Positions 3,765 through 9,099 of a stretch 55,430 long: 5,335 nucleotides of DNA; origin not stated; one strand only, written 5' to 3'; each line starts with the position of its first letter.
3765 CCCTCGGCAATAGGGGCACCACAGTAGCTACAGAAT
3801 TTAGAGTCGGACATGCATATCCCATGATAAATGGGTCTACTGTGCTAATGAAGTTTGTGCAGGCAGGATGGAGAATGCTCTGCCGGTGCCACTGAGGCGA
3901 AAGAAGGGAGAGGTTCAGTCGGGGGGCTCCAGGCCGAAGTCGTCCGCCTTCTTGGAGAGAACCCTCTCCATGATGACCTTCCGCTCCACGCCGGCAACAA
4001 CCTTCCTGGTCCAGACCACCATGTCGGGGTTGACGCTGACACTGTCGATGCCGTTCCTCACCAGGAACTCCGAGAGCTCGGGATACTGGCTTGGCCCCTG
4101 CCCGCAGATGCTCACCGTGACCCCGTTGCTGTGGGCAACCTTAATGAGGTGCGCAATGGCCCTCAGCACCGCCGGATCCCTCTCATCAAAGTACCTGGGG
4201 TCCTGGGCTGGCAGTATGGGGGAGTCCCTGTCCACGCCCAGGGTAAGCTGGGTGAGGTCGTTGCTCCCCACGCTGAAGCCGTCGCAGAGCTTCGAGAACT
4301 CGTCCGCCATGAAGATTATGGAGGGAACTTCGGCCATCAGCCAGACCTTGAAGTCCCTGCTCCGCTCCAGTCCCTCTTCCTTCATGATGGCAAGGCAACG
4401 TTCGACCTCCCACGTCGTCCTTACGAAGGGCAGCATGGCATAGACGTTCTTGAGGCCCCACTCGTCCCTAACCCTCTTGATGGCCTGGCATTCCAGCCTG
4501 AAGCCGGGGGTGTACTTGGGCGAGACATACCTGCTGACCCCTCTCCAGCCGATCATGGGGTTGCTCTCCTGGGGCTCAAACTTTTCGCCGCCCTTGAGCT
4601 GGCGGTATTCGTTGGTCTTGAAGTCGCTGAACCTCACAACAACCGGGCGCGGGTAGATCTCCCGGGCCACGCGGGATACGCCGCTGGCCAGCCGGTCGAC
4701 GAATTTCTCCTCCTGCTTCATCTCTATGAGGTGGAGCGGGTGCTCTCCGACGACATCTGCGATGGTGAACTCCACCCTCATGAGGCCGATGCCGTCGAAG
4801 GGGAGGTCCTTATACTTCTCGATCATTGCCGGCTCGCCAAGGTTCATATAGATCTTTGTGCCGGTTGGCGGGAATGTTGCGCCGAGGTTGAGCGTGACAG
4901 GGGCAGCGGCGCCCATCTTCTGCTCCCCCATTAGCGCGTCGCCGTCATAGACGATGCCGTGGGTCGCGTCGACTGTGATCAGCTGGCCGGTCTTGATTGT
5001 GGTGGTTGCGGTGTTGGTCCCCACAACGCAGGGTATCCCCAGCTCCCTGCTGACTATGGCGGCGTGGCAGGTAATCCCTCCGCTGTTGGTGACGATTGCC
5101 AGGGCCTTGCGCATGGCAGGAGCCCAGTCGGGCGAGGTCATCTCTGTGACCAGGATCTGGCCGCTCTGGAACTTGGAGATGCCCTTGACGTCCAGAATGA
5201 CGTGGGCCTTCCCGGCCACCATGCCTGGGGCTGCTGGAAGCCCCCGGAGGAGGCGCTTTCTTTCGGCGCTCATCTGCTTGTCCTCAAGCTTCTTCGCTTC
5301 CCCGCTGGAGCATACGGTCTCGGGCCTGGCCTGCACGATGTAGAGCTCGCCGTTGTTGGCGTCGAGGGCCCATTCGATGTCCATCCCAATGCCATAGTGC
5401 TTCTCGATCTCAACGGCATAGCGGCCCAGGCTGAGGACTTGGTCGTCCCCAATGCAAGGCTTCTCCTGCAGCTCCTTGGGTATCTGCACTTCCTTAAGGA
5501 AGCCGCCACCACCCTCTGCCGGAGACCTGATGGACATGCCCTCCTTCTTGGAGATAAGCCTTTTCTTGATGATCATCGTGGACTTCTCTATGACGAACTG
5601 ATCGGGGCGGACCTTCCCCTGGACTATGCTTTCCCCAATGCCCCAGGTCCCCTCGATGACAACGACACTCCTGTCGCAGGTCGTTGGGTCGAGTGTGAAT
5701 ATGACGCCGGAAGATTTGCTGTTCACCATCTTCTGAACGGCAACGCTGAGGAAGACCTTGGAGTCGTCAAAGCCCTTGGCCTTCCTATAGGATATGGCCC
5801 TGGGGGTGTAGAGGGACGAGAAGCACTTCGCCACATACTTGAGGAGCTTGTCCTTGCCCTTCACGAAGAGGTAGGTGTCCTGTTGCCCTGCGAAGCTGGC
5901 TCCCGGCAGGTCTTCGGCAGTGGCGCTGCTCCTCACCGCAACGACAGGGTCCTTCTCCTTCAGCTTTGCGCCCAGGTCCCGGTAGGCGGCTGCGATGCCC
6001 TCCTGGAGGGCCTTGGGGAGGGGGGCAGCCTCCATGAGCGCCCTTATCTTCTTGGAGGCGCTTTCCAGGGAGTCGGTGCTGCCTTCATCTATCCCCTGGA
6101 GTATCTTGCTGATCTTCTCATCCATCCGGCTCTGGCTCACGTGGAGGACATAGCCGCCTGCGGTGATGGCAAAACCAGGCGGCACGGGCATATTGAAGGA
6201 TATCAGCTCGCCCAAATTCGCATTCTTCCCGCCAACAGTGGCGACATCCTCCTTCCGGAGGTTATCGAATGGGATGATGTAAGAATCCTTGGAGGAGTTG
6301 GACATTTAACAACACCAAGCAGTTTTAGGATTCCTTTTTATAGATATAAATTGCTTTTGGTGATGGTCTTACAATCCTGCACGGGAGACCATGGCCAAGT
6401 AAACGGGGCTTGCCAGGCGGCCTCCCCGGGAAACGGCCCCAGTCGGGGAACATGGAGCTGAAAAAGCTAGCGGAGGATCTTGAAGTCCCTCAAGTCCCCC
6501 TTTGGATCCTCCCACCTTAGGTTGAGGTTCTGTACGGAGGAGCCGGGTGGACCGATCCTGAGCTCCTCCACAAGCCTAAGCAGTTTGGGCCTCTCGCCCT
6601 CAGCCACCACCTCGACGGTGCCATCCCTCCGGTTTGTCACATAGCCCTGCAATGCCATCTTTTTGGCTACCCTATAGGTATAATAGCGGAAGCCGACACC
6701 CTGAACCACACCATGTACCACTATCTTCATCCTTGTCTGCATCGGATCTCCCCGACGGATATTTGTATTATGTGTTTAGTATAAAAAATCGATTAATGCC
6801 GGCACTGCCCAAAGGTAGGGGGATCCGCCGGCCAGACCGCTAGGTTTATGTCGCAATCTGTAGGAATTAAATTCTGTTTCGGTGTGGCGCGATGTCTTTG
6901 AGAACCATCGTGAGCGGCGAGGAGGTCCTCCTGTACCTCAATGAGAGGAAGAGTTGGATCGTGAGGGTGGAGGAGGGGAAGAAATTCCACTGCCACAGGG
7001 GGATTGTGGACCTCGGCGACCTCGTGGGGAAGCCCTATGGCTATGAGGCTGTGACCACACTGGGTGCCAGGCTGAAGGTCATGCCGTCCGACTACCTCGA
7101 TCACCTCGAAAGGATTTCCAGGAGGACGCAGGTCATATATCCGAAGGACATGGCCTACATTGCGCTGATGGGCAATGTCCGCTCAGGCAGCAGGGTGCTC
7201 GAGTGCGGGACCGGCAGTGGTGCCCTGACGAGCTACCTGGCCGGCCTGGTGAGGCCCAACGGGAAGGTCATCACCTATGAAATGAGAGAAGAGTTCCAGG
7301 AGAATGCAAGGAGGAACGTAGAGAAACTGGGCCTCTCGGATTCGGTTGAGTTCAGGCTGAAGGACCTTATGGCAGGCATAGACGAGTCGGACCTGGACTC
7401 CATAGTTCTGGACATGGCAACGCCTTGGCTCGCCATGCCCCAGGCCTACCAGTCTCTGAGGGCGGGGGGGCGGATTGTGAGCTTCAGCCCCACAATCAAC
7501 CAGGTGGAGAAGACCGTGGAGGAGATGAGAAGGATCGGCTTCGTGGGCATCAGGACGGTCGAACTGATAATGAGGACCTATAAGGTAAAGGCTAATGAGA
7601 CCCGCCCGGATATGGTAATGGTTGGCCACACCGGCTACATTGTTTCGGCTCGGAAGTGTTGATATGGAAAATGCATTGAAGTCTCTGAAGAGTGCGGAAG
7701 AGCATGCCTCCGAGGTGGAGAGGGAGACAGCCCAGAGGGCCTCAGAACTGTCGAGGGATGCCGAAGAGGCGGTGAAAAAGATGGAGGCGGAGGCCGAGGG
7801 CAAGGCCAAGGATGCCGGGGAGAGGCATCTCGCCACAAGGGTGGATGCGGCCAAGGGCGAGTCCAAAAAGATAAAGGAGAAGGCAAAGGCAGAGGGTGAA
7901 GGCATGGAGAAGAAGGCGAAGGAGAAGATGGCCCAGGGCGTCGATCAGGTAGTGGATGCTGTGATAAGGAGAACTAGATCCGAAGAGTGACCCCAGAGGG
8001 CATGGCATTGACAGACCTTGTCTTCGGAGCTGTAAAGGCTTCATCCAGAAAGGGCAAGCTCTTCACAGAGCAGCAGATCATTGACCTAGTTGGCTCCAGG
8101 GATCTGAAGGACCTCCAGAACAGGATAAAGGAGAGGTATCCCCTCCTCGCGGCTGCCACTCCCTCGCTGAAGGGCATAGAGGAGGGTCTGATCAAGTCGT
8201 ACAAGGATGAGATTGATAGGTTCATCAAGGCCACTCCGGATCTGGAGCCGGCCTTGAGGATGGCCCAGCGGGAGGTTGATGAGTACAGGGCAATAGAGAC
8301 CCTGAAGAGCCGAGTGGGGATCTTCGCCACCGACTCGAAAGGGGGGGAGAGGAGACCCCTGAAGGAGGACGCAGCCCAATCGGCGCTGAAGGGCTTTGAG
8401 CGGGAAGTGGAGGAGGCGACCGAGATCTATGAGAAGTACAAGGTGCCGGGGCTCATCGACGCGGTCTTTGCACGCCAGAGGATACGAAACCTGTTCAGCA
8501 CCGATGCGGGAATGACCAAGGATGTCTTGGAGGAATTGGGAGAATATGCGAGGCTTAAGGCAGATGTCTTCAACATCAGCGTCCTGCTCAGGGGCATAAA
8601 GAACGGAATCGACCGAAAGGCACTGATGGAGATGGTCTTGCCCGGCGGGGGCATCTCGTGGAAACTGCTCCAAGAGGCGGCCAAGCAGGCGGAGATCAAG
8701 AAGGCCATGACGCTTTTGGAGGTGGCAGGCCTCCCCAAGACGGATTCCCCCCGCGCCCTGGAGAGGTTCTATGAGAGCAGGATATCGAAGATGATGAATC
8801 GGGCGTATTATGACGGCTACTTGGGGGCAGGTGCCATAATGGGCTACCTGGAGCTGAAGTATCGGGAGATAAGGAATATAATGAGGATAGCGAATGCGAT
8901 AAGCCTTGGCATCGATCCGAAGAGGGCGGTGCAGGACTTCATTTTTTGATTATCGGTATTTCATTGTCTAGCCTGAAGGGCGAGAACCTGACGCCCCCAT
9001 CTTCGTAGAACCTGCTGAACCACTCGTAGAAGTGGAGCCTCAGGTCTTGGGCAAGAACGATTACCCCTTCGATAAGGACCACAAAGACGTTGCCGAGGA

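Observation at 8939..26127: Antiporter-hydrogenase genes run straight into the ATP synthase genes: 26 same-strand genes with no junction longer than 16 nt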

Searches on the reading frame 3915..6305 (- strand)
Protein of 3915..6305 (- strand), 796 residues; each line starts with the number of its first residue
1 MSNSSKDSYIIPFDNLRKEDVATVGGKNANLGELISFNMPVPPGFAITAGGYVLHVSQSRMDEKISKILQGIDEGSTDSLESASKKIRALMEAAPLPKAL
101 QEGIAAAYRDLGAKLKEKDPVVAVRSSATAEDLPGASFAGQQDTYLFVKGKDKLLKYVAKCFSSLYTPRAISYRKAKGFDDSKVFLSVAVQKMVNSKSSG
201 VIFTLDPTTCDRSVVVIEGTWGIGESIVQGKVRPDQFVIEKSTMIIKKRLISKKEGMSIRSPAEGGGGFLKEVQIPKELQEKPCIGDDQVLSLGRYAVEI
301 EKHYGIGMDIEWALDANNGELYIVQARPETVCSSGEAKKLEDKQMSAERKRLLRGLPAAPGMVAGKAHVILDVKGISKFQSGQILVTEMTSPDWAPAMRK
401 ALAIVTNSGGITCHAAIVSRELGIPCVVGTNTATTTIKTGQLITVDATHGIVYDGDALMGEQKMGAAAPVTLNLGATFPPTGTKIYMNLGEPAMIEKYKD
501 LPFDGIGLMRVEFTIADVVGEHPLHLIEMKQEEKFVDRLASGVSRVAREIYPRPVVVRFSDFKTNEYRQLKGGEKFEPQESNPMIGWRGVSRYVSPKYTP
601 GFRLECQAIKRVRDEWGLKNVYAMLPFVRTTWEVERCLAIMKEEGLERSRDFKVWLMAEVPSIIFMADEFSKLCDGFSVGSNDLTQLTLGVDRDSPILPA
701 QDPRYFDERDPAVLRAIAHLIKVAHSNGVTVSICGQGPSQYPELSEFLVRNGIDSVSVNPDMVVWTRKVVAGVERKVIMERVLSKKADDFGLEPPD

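Call 36: search_protein_families(library=pfam, proteins=[window:3915-6305:-], max_evalue=0.0001)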
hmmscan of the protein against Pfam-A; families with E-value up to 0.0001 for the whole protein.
window:3915-6305:- (796 aa): 3 families
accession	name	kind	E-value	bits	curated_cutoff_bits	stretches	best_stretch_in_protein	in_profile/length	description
PF01326.24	PPDK_N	-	2.4e-112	375.9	27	1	22-346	2-326/328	Pyruvate phosphate dikinase, AMP/ATP-binding domain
PF02896.24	PEP-utilizers_C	-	7.8e-71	239.1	22.8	1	481-774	18-292/293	PEP-utilising enzyme, PEP-binding domain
PF00391.29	PEP-utilizers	-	9.8e-29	99.2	23.1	1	379-450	1-72/72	PEP-utilising enzyme, mobile domain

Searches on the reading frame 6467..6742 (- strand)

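Call 36: search_protein_families(library=pfam, proteins=[window:6467-6742:-], max_evalue=0.0001)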
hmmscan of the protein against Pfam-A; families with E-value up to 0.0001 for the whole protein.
window:6467-6742:- (91 aa): 1 family
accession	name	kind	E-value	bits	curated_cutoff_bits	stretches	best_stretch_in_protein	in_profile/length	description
PF00708.24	Acylphosphatase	-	8.7e-27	93.7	22.5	1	6-89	2-85/85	Acylphosphatase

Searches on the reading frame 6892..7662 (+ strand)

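Call 7: search_protein_families(library=pfam, proteins=[window:6892-7662:+], max_evalue=0.01)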
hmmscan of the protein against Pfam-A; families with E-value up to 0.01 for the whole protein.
window:6892-7662:+ (256 aa): 16 families
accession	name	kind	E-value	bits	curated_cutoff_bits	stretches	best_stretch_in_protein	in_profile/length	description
PF08704.16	GCD14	-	8.9e-40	137.3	26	1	75-236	17-183/247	tRNA methyltransferase complex GCD14 subunit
PF01135.25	PCMT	-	4.4e-15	56.5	20.3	1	67-197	42-171/210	Protein-L-isoaspartate(D-aspartate) O-methyltransferase (PCMT)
PF13847.12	Methyltransf_31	-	8.3e-12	45.4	27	1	98-204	3-121/145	Methyltransferase domain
PF13649.12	Methyltransf_25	-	4.9e-07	30.8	27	1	102-188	1-85/97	Methyltransferase domain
PF12847.13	Methyltransf_18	-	5.8e-06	26.8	27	1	94-172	10-87/151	Methyltransferase domain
PF14801.12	TrmI-like_N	-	1.5e-05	25.3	24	1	8-50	5-47/50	TrmI-like N-terminal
PF08241.18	Methyltransf_11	-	4.1e-05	24.6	21.2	1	103-195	1-93/95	Methyltransferase domain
PF13679.12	Methyltransf_32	-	0.00019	21.9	27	1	98-160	25-90/143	Methyltransferase domain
PF13578.12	Methyltransf_24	-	0.00025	22.3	26.3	1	103-175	1-76/105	Methyltransferase domain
PF00398.26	RrnaAD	-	0.00073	19.1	24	1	90-144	22-73/263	Ribosomal RNA adenine dimethylase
PF01209.24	Ubie_methyltran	-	0.00077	19.3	20.1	1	91-160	40-108/233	ubiE/COQ5 methyltransferase family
PF05175.20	MTS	-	0.0012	18.9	23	1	98-173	31-104/170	Methyltransferase small domain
PF02353.26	CMAS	-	0.0014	18.4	27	1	95-172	59-132/273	Mycolic acid cyclopropane synthetase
PF01189.24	Methyltr_RsmB-F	-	0.0025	18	27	1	96-174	6-86/199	16S rRNA methyltransferase RsmB/F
PF01596.23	Methyltransf_3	-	0.0035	17.1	22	1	85-166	31-112/204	O-methyltransferase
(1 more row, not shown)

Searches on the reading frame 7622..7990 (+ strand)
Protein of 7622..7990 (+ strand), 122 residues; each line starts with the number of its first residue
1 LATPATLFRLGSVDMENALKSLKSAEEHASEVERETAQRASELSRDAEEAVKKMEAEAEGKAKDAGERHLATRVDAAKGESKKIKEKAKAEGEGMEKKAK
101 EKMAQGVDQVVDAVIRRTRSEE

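Call 76: search_protein_families(library=pfam, proteins=[window:7622-7990:+], max_evalue=1)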
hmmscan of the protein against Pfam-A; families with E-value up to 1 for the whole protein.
window:7622-7990:+ (122 aa): 4 families
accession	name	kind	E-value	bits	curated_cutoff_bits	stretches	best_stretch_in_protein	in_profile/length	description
PF03938.19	OmpH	-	0.00067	20.3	32.4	1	10-114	2-104/141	Outer membrane protein (OmpH-like)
PF16999.10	V-ATPase_G_2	-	0.027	15.5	28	1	31-116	12-100/104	Vacuolar (H+)-ATPase G subunit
PF03961.19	FapA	-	0.051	13.6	31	1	16-121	152-259/272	Flagellar Assembly Protein A beta solenoid domain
PF13086.12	AAA_11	-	0.72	10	27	1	8-108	87-191/257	AAA domain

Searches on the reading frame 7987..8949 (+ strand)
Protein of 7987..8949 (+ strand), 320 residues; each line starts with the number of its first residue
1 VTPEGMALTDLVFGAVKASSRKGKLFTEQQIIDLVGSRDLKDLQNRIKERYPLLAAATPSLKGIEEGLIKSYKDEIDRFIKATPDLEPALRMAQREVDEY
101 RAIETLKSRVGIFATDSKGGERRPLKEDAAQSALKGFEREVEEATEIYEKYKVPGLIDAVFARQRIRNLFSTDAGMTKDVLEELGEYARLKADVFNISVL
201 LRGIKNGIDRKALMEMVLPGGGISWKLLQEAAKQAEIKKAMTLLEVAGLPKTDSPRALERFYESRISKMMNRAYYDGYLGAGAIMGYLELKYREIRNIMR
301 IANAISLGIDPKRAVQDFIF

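Call 7: search_protein_families(library=pfam, proteins=[window:7987-8949:+], max_evalue=0.01)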
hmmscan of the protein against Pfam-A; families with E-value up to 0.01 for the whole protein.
window:7987-8949:+ (320 aa): 1 family
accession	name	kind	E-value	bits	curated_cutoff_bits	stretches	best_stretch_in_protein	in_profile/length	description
PF01992.21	vATP-synt_AC39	-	5.1e-24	85.7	29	1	139-312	151-334/339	ATP synthase (C/AC39) subunit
